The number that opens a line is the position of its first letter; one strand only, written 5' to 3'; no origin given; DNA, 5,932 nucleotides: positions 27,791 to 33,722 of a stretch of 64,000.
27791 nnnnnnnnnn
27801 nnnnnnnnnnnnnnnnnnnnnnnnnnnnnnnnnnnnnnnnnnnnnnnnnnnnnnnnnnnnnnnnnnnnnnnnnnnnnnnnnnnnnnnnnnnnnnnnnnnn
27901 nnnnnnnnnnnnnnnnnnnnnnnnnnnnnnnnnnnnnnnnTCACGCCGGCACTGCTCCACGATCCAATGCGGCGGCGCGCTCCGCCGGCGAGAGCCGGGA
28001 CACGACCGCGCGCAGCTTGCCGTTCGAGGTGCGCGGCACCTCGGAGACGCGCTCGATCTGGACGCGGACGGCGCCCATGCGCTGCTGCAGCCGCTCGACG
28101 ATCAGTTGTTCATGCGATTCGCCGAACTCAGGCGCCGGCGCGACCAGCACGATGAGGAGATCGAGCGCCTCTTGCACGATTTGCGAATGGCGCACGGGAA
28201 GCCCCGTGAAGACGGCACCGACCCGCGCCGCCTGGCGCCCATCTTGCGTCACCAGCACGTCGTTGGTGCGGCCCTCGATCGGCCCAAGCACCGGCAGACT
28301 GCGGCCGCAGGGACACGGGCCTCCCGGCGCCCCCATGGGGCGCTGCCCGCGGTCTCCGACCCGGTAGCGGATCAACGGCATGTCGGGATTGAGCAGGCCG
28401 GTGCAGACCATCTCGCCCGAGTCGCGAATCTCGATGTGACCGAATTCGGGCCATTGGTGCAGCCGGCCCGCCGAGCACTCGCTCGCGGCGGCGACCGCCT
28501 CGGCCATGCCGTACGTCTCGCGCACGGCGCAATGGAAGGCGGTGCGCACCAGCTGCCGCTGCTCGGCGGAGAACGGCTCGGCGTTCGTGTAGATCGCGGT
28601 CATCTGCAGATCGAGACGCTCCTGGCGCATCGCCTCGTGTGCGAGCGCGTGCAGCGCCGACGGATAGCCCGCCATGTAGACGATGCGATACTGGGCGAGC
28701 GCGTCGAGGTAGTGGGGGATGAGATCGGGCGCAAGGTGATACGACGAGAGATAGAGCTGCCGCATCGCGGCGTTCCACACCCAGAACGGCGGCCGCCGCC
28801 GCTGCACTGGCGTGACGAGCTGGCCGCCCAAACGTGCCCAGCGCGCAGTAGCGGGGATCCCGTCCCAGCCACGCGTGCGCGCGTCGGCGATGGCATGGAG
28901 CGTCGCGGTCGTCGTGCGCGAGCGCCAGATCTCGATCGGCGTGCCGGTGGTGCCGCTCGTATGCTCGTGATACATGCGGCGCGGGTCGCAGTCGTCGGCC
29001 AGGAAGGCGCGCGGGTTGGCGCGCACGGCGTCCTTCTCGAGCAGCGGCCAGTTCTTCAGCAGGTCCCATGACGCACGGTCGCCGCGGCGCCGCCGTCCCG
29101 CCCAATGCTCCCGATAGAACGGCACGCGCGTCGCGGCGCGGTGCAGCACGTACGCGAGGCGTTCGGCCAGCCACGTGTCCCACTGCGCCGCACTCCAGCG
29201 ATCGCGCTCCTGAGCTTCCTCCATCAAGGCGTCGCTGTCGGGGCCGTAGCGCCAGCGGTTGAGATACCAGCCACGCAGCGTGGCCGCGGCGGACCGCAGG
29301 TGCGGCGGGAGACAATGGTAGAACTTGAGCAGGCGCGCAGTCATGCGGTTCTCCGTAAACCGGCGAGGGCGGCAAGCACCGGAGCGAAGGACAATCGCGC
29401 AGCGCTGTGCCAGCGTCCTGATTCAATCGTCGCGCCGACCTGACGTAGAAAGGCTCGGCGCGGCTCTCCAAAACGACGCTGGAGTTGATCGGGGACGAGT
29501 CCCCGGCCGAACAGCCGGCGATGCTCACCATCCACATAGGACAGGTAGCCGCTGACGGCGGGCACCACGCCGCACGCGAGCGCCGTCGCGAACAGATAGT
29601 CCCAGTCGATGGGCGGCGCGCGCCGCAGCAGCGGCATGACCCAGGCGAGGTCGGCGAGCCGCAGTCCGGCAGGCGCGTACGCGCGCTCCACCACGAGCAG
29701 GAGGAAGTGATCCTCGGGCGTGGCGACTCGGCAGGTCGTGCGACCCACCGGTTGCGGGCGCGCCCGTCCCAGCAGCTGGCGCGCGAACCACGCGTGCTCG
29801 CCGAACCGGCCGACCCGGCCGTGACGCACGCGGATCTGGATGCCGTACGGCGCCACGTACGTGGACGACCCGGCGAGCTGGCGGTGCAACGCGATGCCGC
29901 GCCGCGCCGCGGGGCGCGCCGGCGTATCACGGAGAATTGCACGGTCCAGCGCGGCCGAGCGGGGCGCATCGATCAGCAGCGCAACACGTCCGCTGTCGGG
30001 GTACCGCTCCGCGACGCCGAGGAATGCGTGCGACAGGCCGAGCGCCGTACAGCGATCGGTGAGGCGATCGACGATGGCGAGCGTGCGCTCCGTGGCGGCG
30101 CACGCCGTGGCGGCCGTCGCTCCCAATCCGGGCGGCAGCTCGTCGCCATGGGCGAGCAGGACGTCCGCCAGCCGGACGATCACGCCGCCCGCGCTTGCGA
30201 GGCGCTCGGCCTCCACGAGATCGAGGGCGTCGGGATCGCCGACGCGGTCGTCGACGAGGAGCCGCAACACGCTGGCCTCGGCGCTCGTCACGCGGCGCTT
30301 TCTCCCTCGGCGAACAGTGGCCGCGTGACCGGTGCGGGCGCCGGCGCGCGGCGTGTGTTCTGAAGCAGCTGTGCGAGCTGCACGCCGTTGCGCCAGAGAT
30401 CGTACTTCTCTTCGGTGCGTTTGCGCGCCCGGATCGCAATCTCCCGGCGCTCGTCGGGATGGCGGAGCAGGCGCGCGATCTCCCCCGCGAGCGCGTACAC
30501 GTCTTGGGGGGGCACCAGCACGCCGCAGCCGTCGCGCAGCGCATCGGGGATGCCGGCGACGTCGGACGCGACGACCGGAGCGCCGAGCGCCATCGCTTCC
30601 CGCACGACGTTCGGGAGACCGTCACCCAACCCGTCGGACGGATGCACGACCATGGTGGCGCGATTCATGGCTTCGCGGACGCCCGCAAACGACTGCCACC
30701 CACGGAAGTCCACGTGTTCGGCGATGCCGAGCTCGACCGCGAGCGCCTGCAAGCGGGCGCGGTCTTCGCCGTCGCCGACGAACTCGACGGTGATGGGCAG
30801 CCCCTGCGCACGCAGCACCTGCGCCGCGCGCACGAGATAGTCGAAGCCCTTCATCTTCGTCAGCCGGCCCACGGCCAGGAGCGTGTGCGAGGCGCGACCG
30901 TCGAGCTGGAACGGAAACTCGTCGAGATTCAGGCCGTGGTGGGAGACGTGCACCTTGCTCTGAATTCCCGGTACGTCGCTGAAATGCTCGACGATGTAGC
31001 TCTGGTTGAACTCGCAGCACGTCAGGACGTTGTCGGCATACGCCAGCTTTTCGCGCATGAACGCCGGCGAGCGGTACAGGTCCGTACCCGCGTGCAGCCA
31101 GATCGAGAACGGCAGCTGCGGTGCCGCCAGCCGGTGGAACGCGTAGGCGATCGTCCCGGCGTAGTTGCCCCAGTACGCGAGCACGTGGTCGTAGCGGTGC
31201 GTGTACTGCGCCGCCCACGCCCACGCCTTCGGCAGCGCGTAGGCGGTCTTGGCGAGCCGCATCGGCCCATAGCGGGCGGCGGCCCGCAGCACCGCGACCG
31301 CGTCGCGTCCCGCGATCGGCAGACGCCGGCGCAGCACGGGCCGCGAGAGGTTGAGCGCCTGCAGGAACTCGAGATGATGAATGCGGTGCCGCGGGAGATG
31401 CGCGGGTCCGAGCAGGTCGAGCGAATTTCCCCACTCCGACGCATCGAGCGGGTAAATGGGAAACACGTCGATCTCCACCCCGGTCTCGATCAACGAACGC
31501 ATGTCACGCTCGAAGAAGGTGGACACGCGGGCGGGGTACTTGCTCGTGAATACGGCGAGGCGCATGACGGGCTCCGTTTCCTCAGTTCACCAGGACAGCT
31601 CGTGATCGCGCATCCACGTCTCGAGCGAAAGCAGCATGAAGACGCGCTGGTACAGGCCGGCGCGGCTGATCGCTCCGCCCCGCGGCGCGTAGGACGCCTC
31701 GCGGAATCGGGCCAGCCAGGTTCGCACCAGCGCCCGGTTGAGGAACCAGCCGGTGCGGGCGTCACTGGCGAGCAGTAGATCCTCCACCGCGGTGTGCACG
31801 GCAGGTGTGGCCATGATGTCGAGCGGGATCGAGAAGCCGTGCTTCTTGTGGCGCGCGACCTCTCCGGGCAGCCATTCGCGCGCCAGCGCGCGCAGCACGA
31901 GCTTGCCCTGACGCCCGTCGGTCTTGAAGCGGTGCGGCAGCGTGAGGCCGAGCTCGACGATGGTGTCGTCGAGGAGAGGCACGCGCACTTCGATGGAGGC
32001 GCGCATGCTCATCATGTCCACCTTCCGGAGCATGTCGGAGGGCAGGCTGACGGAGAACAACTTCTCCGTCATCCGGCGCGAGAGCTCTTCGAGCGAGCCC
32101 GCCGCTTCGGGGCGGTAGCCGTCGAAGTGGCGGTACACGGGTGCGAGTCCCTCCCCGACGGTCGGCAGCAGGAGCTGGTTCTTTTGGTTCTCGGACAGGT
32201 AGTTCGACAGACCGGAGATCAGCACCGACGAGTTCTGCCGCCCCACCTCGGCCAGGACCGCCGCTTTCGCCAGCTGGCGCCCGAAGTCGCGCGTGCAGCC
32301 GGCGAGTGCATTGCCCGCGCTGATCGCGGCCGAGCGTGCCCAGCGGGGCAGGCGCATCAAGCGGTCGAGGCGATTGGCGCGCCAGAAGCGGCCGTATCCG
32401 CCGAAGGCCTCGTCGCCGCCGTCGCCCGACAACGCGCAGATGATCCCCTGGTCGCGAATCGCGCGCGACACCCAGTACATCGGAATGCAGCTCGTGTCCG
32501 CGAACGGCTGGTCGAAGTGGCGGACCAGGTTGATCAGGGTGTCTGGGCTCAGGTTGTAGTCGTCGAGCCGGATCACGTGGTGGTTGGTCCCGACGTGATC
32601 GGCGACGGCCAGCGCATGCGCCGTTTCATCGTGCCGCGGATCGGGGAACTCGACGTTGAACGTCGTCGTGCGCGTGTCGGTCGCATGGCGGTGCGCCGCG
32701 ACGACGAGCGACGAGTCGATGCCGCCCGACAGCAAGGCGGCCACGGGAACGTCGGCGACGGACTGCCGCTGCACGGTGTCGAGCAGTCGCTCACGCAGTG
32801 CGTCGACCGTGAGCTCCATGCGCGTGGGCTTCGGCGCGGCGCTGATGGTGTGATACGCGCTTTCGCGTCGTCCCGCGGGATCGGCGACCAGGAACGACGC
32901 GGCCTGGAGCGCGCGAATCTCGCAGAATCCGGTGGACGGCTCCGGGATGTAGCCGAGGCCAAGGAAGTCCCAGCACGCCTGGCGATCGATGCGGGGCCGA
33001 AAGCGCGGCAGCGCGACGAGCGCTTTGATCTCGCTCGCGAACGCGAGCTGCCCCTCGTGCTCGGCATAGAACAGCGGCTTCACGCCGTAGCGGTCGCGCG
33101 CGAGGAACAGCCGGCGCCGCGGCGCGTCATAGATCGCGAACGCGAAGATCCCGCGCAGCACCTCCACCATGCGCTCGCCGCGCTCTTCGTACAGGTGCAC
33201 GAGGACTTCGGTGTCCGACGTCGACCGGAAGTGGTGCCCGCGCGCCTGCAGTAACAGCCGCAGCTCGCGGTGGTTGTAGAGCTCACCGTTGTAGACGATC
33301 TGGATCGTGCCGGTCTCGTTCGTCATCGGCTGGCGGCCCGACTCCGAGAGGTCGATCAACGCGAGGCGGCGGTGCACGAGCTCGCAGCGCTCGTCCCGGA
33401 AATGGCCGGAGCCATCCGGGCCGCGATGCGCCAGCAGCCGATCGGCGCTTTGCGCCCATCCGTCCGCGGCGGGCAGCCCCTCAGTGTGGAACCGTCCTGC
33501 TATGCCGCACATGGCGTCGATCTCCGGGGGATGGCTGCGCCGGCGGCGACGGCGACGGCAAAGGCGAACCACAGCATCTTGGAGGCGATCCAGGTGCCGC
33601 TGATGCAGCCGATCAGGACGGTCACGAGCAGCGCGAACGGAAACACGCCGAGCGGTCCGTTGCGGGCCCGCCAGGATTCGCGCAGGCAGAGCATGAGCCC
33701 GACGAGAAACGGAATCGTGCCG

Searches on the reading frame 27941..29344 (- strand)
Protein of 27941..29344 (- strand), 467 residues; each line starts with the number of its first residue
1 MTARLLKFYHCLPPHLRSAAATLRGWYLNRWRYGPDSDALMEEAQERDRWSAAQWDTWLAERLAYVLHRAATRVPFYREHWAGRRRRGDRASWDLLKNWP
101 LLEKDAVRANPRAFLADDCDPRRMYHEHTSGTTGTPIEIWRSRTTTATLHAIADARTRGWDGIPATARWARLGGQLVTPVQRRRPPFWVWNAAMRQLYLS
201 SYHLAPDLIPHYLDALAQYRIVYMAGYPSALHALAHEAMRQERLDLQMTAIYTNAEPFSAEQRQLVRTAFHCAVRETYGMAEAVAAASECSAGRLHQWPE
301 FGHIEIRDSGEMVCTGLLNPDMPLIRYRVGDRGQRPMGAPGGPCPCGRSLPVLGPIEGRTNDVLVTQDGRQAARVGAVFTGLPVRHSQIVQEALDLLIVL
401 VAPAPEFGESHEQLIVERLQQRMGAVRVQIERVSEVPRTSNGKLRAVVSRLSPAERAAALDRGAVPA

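Call 9: search_protein_families(library=pfam, proteins=[window:27941-29344:-], max_evalue=0.001)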
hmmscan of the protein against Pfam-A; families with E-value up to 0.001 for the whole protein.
window:27941-29344:- (467 aa): 1 family
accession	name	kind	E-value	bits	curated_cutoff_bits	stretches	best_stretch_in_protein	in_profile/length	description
PF00501.34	AMP-binding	-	4.9e-09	35.9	29.9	1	57-290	79-329/384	AMP-binding enzyme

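Call 60: search_protein_families(library=ncbifam, proteins=[window:27941-29344:-], max_evalue=0.01)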
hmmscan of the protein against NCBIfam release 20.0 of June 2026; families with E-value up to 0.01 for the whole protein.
window:27941-29344:- (467 aa): 9 families
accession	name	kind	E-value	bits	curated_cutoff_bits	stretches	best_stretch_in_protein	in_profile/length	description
NF045666.1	DVU1553_fam_AMP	equivalog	2.6e-28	99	300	2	209-359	171-330/331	DVU_1553 family AMP-dependent CoA ligase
NF041878.1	paak_haloarch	equivalog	2.5e-14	52.7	700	1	236-447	190-423/427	phenylacetate--CoA ligase PaaK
NF041217.1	BagE_FevW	exception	4.2e-12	45.8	800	1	248-360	194-311/424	bagremycin/ferroverdin synthetase BagE/FevW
TIGR02304.1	aden_form_hyp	equivalog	3.5e-11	42.8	251.9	1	210-369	177-335/430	F390 synthetase-related protein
TIGR02155.1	PA_CoA_ligase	equivalog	1e-10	40.8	646.3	2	231-367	178-324/422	phenylacetate--CoA ligase PaaK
NF053551.1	FlxY_rubin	equivalog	2.7e-10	39.6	520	1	57-364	11-327/424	flexirubin biosynthesis putative acyl-CoA ligase FlxY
TIGR01733.1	AA-adenyl-dom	subfamily_domain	3.4e-08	32.7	317.4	1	60-288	61-278/409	amino acid adenylation domain-containing protein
TIGR03335.1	F390_ftsA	equivalog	1.4e-06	27.3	458.7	0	53-139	12-104/445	coenzyme F390 synthetase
NF004837.0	PRK06187.1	subfamily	5.7e-05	21.6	476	1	108-287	156-327/531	long-chain-fatty-acid--CoA ligase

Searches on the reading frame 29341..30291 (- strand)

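Call 9: search_protein_families(library=pfam, proteins=[window:29341-30291:-], max_evalue=0.001)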
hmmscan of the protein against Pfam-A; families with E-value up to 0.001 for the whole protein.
window:29341-30291:- (316 aa): 1 family
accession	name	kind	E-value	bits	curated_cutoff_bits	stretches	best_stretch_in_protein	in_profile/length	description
PF14907.12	NTP_transf_5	-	3.7e-05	23.9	31.2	1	166-252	154-243/249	Uncharacterised nucleotidyltransferase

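Call 60: search_protein_families(library=ncbifam, proteins=[window:29341-30291:-], max_evalue=0.01)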
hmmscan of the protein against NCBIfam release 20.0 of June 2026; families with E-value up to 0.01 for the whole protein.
window:29341-30291:- (316 aa): 0 families

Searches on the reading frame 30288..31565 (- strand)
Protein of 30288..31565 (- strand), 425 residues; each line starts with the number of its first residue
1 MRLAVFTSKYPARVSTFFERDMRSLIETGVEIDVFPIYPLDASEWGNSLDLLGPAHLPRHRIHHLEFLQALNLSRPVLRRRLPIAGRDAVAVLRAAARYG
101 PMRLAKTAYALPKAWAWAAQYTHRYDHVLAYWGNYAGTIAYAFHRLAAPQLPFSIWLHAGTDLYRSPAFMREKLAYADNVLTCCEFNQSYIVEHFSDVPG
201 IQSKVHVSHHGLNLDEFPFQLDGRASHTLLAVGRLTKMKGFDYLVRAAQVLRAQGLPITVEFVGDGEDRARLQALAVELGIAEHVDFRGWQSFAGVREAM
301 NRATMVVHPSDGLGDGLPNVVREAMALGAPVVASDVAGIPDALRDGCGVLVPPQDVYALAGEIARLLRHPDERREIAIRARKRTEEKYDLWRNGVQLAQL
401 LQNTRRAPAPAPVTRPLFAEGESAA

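Call 9: search_protein_families(library=pfam, proteins=[window:30288-31565:-], max_evalue=0.001)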
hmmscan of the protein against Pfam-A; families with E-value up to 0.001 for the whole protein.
window:30288-31565:- (425 aa): 4 families
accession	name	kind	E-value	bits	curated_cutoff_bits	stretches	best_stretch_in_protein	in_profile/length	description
PF00534.26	Glycos_transf_1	-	2.1e-32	112.4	26.4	1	228-383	17-172/172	Glycosyl transferases group 1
PF13692.12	Glyco_trans_1_4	-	4.7e-32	111.6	27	1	227-368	2-141/142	Glycosyl transferases group 1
PF13524.12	Glyco_trans_1_2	-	6.6e-13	49.3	25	1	279-390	27-135/144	Glycosyl transferase-like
PF20706.3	GT4-conflict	-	8.4e-10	38.6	26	1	195-393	165-380/385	Family 4 Glycosyltransferase in conflict systems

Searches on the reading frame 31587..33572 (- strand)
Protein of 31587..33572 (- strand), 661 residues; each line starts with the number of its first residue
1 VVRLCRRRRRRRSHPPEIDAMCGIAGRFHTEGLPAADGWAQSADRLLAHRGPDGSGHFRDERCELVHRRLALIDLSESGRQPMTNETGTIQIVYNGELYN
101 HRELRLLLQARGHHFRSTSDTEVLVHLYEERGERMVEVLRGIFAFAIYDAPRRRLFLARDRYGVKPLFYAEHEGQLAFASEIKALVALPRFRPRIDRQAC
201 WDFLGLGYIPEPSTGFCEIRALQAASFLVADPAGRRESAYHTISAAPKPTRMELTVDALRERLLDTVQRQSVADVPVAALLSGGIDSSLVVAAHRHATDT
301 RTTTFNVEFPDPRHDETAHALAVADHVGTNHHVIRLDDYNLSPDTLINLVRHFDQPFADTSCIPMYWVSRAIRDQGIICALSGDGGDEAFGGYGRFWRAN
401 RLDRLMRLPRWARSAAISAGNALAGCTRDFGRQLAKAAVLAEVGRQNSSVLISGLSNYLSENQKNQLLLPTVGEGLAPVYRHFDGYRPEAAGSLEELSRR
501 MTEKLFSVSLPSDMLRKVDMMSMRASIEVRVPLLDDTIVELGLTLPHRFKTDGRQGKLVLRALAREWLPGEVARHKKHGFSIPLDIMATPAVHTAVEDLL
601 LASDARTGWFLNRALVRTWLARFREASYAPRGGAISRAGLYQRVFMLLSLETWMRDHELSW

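Call 9: search_protein_families(library=pfam, proteins=[window:31587-33572:-], max_evalue=0.001)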
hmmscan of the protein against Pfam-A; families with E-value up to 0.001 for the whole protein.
window:31587-33572:- (661 aa): 4 families
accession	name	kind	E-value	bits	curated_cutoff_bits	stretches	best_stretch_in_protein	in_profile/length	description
PF00733.27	Asn_synthase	-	1.8e-74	252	21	1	259-654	2-353/354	Asparagine synthase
PF13537.11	GATase_7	-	3.9e-46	156.5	25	1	67-186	1-122/123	Glutamine amidotransferase domain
PF13522.11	GATase_6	-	1.4e-43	148.5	27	1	52-181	1-130/130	Glutamine amidotransferase domain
PF12481.13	DUF3700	-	0.00025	21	27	1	133-183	123-174/228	Aluminium induced protein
